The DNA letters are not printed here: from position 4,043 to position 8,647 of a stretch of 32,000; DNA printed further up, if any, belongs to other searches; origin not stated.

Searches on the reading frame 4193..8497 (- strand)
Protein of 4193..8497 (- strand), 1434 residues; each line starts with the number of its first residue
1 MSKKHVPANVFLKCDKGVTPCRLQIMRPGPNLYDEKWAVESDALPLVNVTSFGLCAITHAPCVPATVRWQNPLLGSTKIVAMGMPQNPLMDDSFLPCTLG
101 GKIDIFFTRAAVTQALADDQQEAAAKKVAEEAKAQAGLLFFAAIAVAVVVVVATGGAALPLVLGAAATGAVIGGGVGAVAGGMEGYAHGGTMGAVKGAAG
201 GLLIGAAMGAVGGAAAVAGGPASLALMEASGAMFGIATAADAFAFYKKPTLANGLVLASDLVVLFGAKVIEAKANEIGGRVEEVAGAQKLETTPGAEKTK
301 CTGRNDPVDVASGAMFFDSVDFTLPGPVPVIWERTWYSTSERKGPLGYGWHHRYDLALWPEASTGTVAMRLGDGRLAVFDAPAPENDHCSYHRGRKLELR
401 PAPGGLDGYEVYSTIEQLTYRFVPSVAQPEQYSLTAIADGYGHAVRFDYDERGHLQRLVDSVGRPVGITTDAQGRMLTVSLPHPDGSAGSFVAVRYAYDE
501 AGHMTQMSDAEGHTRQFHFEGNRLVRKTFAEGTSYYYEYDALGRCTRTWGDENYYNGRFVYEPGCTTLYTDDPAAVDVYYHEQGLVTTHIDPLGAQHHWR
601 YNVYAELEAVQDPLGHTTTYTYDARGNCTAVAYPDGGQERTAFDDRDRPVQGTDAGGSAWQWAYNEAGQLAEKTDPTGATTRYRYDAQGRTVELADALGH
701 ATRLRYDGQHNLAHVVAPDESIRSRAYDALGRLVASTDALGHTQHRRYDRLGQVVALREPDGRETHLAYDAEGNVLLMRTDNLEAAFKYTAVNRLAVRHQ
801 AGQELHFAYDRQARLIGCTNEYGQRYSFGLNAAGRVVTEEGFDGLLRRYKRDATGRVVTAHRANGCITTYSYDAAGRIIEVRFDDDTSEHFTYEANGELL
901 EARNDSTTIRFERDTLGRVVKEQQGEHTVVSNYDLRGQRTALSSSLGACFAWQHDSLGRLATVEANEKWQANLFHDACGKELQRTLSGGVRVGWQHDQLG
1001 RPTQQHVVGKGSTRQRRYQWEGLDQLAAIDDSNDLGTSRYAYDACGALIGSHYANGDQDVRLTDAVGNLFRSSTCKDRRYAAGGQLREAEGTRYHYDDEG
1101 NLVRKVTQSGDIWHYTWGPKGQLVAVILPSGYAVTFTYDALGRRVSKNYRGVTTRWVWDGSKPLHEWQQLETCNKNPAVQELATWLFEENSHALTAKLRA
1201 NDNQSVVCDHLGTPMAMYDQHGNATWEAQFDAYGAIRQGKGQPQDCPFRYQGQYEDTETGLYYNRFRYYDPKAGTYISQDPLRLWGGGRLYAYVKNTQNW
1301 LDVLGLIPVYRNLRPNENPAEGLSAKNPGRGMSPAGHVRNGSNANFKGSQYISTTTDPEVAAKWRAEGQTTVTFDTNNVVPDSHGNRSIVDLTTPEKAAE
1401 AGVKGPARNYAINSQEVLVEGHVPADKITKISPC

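Call 7: search_protein_families(library=pfam, proteins=[window:4193-8497:-], max_evalue=0.01)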
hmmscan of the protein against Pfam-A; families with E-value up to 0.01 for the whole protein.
window:4193-8497:- (1434 aa): 5 families
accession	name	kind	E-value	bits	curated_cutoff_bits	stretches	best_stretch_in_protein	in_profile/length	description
PF05593.20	RHS_repeat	-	4.4e-76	250.5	22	12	664-700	1-37/38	RHS Repeat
PF20148.4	DUF6531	-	1e-22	80.7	24.1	1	306-379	2-74/74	Domain of unknown function (DUF6531)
PF25023.1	TEN_YD-shell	-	7.3e-14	51.2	50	1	992-1280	600-866/909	Teneurin YD-shell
PF03527.20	RHS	-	1.1e-10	41.6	27.9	1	1207-1237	5-35/38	RHS protein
PF14107.11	DUF4280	-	7.3e-08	33.4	26.3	1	12-106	7-105/109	Domain of unknown function (DUF4280)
